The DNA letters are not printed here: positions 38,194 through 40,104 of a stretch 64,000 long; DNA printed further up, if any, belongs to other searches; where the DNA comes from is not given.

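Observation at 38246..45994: Operon of three or four unknown genes (two membrane proteins, giant coiled-coil, B3/4 domain) running into glnS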

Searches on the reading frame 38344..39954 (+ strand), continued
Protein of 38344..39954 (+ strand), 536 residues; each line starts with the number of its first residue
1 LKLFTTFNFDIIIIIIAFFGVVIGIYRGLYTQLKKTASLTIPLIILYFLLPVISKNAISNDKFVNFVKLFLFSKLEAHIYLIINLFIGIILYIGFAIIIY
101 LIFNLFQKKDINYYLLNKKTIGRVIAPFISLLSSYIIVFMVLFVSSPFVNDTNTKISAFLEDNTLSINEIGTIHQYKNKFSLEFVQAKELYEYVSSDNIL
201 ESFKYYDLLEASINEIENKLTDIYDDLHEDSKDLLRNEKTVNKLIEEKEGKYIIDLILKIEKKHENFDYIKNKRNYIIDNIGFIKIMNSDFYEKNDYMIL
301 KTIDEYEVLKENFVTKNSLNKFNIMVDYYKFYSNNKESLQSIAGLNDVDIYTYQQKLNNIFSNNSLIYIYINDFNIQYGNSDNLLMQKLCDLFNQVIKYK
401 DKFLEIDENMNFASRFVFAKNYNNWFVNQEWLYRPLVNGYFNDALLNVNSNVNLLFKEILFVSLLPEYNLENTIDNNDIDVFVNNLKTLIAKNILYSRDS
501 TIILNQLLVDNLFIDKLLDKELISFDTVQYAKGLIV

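Call 40: find_encoding_contigs(protein=P0011, flank=10000, max_places=2)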
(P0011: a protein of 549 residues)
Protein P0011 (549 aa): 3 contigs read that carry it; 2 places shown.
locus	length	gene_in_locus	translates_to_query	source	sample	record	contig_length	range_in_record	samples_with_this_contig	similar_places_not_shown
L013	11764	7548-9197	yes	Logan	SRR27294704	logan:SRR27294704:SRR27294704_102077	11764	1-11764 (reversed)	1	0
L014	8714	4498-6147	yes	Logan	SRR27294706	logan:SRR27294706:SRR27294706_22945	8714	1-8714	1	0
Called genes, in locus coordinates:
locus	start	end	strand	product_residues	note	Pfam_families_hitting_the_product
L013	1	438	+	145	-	?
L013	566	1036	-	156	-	PF00571:CBS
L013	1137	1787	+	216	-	PF09560:Spore_YunB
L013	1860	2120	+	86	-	PF01106:NifU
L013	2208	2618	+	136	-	-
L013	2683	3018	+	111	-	PF00575:S1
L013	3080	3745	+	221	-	PF01520:Amidase_3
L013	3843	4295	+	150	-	PF02367:TsaE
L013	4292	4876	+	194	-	PF00814:TsaD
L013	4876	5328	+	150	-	PF13302:Acetyltransf_3 (faint), PF13673:Acetyltransf_10, PF00583:Acetyltransf_1, PF13508:Acetyltransf_7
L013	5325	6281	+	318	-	PF00814:TsaD, PF02543:Carbam_trans_N (weak), PF22521:HypF_C_2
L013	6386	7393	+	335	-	PF13306:LRR_5, PF02368:Big_2, PF26918:Ig_Eae (weak)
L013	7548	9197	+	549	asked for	PF02674:Colicin_V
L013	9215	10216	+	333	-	-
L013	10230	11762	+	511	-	?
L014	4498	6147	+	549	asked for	PF02674:Colicin_V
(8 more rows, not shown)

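Call 41: find_encoding_contigs(protein=P0054, flank=10000, max_places=2)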
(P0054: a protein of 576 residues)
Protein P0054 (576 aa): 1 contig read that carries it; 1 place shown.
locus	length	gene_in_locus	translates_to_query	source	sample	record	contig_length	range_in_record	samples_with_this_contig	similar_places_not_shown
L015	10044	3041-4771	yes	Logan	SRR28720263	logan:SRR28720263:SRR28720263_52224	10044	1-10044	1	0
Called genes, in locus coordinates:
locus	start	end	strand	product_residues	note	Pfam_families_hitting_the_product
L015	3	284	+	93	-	?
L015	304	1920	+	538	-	PF00118:Cpn60_TCP1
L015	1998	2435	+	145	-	PF00293:NUDIX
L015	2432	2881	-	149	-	-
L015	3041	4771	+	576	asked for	PF02674:Colicin_V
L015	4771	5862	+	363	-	-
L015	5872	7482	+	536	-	-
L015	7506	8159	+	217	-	PF03483:B3_4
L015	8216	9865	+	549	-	PF00749:tRNA-synt_1c, PF03950:tRNA-synt_1c_C, PF20974:tRNA-synt_1c_C2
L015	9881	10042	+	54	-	?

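Call 42: find_encoding_contigs(protein=P0041, flank=10000, max_places=2)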
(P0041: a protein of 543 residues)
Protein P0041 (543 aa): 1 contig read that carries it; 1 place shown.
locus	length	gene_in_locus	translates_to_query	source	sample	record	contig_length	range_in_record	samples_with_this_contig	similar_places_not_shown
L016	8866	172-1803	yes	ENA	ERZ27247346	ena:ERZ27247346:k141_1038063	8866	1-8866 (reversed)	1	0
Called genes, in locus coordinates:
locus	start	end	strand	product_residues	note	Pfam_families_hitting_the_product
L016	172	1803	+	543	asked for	-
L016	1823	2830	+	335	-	-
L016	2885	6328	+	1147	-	-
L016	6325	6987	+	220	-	PF03483:B3_4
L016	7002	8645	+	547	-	PF00749:tRNA-synt_1c, PF03950:tRNA-synt_1c_C, PF20974:tRNA-synt_1c_C2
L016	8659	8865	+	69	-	?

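Call 43: find_encoding_contigs(protein=P0035, flank=10000, max_places=2)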
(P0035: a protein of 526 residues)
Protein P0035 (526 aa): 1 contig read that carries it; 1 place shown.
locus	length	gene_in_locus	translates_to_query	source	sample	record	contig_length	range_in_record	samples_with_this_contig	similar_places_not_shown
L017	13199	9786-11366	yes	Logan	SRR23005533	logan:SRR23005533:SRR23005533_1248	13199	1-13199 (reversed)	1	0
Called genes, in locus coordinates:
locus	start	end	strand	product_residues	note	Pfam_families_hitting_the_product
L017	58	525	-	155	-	PF00571:CBS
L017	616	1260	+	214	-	PF09560:Spore_YunB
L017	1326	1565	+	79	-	PF01106:NifU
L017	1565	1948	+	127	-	-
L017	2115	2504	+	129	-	PF00575:S1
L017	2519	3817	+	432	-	PF00342:PGI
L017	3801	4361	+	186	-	-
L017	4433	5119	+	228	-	PF01520:Amidase_3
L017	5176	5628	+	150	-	PF02367:TsaE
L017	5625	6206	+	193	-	PF00814:TsaD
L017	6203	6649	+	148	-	PF00583:Acetyltransf_1, PF13673:Acetyltransf_10, PF13420:Acetyltransf_4 (weak), PF13508:Acetyltransf_7, PF08445:FR47 (weak)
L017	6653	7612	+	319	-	PF00814:TsaD, PF22521:HypF_C_2 (weak)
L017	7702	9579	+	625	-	PF13306:LRR_5, PF02368:Big_2 (faint), PF26182:Ig_NUP210_5th (faint), PF26918:Ig_Eae (faint)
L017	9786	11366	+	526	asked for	-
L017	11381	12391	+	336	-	-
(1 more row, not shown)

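Call 48: predict_structure(alignment_id=A3)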
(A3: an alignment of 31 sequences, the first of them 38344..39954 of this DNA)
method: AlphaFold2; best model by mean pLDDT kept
length: 536 residues; sequences in the alignment: 31
mean_pLDDT: 87.7   pTM: 0.81
mean pLDDT of the five models: 87.7, 86.2, 85.7, 84.8, 84.4
residues with pLDDT >= 90: 302; 70-90: 188; 50-70: 40; < 50: 6
segments of 3 or more residues with pLDDT < 50: 1-6
pLDDT, mean of each block of 10 residues (from residue 1): 53 82 80 85 87 88 87 83 90 91 76 58 81 82 66 63 66 81 94 95 95 94 91 90 91 93 88 92 94 95 96 94 97 95 95 94 93 96 94 97 93 95 90 89 91 92 91 94 94 89 90 87 93 87
secondary structure, 60 per line:
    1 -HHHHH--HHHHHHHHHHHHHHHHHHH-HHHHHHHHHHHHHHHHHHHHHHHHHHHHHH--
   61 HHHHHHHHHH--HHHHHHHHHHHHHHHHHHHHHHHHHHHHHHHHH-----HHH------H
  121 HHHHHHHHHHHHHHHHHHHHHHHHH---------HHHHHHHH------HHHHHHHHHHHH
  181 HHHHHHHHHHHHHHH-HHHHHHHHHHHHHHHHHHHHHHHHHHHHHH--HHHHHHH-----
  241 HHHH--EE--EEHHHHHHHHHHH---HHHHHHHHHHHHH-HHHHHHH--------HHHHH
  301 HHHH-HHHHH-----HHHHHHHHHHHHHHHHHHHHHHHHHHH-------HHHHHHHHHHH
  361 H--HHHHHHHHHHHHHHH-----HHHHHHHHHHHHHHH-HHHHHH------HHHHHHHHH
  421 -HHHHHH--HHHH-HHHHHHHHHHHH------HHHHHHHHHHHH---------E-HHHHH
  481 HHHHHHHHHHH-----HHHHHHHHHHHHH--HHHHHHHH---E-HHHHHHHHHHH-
elements in order: H2-6 H9-27 H29-58 H61-70 H73-105 H120-145 H155-162 H169-195 H197-226 H229-235 H241-244 H253-263 H267-279 H281-287 H296-304 H306-310 H316-342 H350-361 H364-378 H384-398 H400-405 H412-420 H422-427 H430-433 H435-446 H453-464 H476-491 H497-509 H512-519 H525-535

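Call 50: fold_search(model_id=the predicted structure, library=pdb)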
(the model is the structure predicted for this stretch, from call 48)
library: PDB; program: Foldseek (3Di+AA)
matches with E <= 10: 201; with E <= 0.001: 0
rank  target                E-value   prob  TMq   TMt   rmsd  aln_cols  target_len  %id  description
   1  8je2_A                1.9e-01  0.23  0.12  0.14  32.6       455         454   10  Cryo-EM structure of neddylated Cul2-Rbx1-EloBC-FEM1B complexed with FNIP1-FLCN (released 2024-02-28)
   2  3msv_A                5.1e-01  0.08  0.09  0.12  19.7       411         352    9  The hypoxic regulator of sterol synthesis Nro1 is a nuclear import adaptor (released 2011-04-20)
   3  8a9k_A                6.3e-01  0.09  0.11  0.07  25.0       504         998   15  Cryo-EM structure of USP1-UAF1 bound to FANCI and mono-ubiquitinated FANCD2 with ML323 (consensus reconstruction) (released 2022-10-12)
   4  4hxt                  8.7e-01  0.18  0.12  0.20  17.0       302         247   10  Crystal Structure of Engineered Protein. Northeast Structural Genomics Consortium Target OR329 (released 2012-11-21)
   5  3c5w_A                8.7e-01  0.13  0.09  0.18  19.2       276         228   14  Complex between PP2A-specific methylesterase PME-1 and PP2A core enzyme (released 2008-04-15)
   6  9l5r_Cb               9.0e-01  0.06  0.10  0.10  47.4       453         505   12  Cryo-EM structure of the thermophile spliceosome (state ILS) (released 2025-03-12)
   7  2db0_A                9.8e-01  0.08  0.08  0.14  18.9       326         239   12  Crystal structure of PH0542 (released 2006-06-14)
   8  5h7c_C                1.1e+00  0.09  0.11  0.14  26.9       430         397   14  Crystal structure of a repeat protein with two Protein A-DHR14 repeat modules (released 2017-06-28)
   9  4rv1_D                1.1e+00  0.09  0.13  0.15  24.6       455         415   12  Crystal Structure of Engineered Protein. Northeast Structural Genomics Consortium (NESG) Target OR497. (released 2014-12-10)
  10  9hmv_A                1.1e+00  0.04  0.10  0.07  32.5       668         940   11  Cryo-EM structure of SA2-SCC1 complex at 2.9 angstrom (released 2025-09-03)
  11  5oqn_A                1.2e+00  0.06  0.11  0.09  28.0       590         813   10  Crystal structure of the S. cerevisiae condensin Ycg1-Brn1 subcomplex bound to DNA (short kleisin loop) (released 2017-10-18)
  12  7sn8_D                1.2e+00  0.10  0.12  0.15  17.3       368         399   10  Cryo-EM structure of Drosophila Integrator cleavage module (IntS4-IntS9-IntS11) in complex with IP6 (released 2022-10-12)
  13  8jaq_I                1.3e+00  0.09  0.12  0.11  30.8       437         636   10  Structure of CRL2APPBP2 bound with RxxGP degron (tetramer) (released 2023-10-18)
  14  9dze_A                1.3e+00  0.12  0.13  0.18  19.4       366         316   10  Computationally Designed Bifaceted Protein Nanomaterial pD5-14 (released 2024-10-30)
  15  4imj_A                1.5e+00  0.09  0.11  0.15  16.5       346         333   11  Novel Modifications on C-terminal Domain of RNA Polymerase II can Fine-tune the Phosphatase Activity of Ssu72 (released 2013-08-07)
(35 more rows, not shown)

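Call 80: search_protein_families(library=padloc, proteins=[window:38344-39954:+], max_evalue=0.01)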
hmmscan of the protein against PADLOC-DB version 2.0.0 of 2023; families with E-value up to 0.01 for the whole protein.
window:38344-39954:+ (536 aa): 0 families

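Call 81: search_protein_families(library=phrogs, proteins=[window:38344-39954:+], max_evalue=0.01)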
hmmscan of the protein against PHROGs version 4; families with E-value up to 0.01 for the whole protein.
window:38344-39954:+ (536 aa): 0 families

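Call 84: find_related_loci(query=A7, collection=genome_contigs, flank=9000)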
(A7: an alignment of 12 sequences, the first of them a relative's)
Query A7 (340 aa) in genome_contigs; peptide patterns used: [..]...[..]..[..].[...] (x = any residue, [..] = any of these).
51 stretches matched a pattern; 14 encode a relative of the query (tblastn E <= 1e-3); 14 distinct loci.
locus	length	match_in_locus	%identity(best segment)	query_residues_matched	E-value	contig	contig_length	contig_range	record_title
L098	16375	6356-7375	100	1-340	0e+0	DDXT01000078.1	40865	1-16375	MAG TPA_asm: Bacillales bacterium UBA2253 UBA2253_contig_3708, whole genome shotgun sequence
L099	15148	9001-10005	59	5-340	7e-137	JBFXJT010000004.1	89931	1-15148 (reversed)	MAG: Bacilli bacterium isolate CA_2019_TPIn_58 NODE_893_length_89931_cov_19.688967_TPIn, whole genome shotgun sequence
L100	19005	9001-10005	58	5-340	6e-127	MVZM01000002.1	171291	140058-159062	MAG: Tenericutes bacterium ADurb.BinA124 BWY97_contig000002, whole genome shotgun sequence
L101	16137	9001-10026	54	2-340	1e-120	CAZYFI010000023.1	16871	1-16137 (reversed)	MAG TPA_asm: uncultured Bacteroidales bacterium isolate SRP263991_co7_841 genome assembly, contig: NODE_5852_length_1687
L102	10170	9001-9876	49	50-340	1e-101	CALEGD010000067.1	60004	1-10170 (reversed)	MAG TPA_asm: uncultured Acholeplasmatales bacterium isolate SRR1562009_bin.123_CONCOCT_v1.1_MAG genome assembly, contig:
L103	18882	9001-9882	45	48-340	6e-87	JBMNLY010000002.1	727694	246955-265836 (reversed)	MAG: Bacilli bacterium isolate SBF912LR0HQ0125 contig_26385, whole genome shotgun sequence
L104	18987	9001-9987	40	17-340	2e-81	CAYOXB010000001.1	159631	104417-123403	MAG TPA_asm: uncultured Bacteroidales bacterium isolate binchicken_co39_585 genome assembly, contig: NODE_108_length_159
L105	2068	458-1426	38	3-340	1e-83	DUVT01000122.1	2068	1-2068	MAG TPA_asm: Acholeplasmataceae bacterium isolate AS08sgBPME_462 145648_AS08, whole genome shotgun sequence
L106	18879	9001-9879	42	47-340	4e-79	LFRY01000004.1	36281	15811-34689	MAG: Acholeplasmatales bacterium DTU067 scaffold10823, whole genome shotgun sequence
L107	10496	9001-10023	38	2-340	8e-78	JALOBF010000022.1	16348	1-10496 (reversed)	MAG: Bacilli bacterium isolate SO_2017_LW2 bin 87 scaffold_7826_c1_LW138R_2017, whole genome shotgun sequence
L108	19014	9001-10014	40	2-340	2e-71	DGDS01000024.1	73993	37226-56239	MAG TPA_asm: Bacillales bacterium UBA3946 UBA3946_contig_792, whole genome shotgun sequence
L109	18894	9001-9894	34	40-336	4e-44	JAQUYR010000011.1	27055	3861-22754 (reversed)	MAG: Bacilli bacterium isolate STD2_241 NODE_6278_length_27055_cov_10.500817_Sandtown_D2, whole genome shotgun sequence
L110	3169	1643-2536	30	40-336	1e-40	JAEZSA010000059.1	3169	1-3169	MAG: Bacillota bacterium isolate OH_PDB_211 k127_1610155, whole genome shotgun sequence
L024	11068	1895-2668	31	40-297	1e-27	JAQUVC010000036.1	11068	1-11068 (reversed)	MAG: Bacilli bacterium isolate STD2_158 NODE_23170_length_11068_cov_15.060689_Sandtown_D2, whole genome shotgun sequence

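Call 93: fold_search(model_id=the predicted structure, library=viral)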
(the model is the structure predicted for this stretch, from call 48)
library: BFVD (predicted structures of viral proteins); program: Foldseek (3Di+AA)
matches with E <= 10: 121; with E <= 0.001: 0
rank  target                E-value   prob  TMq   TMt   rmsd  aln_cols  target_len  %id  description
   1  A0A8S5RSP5            4.2e-01  0.11  0.13  0.08  31.6       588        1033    8  Minor tail protein [Siphoviridae sp. ctES717]
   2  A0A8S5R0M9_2          4.9e-01  0.04  0.08  0.07  48.4       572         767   15  Chromosome segregation ATPase [Siphoviridae sp. ctyvQ1]
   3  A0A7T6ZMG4            5.5e-01  0.09  0.10  0.07  48.1       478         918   10  Internal virion protein B [Providencia phage PSTRCR_114]
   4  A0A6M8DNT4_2          7.9e-01  0.04  0.09  0.05  53.1       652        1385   11  (no name in the UniProt tables at hand)
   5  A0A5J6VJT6            8.6e-01  0.09  0.13  0.11  29.8       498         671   15  Uncharacterized protein (Fragment) [Megaviridae environmental sample]
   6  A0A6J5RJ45            8.9e-01  0.08  0.09  0.10  27.3       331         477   14  Uncharacterized protein [uncultured Caudovirales phage]
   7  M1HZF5                1.2e+00  0.10  0.13  0.13  22.7       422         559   14  (no name in the UniProt tables at hand)
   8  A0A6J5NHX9            1.4e+00  0.06  0.13  0.07  28.9       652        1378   10  Uncharacterized protein [uncultured Caudovirales phage]
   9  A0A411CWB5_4          1.4e+00  0.06  0.12  0.07  25.6       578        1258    9  (no name in the UniProt tables at hand)
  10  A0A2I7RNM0            1.5e+00  0.07  0.11  0.08  26.4       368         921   10  Coil containing protein [Vibrio phage 1.204.O._10N.222.46.F12]
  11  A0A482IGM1            1.6e+00  0.04  0.09  0.06  34.6       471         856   11  Uncharacterized protein [Synechococcus phage S-B28]
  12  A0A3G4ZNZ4            1.7e+00  0.11  0.14  0.19  21.0       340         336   13  Uncharacterized protein [Terrestrivirus sp.]
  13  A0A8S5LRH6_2          1.8e+00  0.03  0.10  0.06  30.9       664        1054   10  Uncharacterized protein [Myoviridae sp. ctSGr1]
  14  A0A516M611            2.0e+00  0.07  0.11  0.09  23.5       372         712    9  (no name in the UniProt tables at hand)
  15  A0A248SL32            2.1e+00  0.03  0.07  0.08  46.7       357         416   10  Peptidase S74 domain-containing protein [Klebsiella phage SopranoGao]
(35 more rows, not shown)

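Call 100: search_protein_families(library=pfam, alignment_id=A9, max_evalue=0.001)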
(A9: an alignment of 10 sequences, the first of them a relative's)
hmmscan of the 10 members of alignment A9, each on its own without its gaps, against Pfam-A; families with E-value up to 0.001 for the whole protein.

A. member 1, P0044 (179 aa): 1 family
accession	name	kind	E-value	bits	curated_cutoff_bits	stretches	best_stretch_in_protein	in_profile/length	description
PF02674.22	Colicin_V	-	3e-09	37.4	29.3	1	4-146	1-121/144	Colicin V production protein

B. families by the number of members that match (of 10 scanned): 1 family
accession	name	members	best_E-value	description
PF02674.22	Colicin_V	10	3e-12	Colicin V production protein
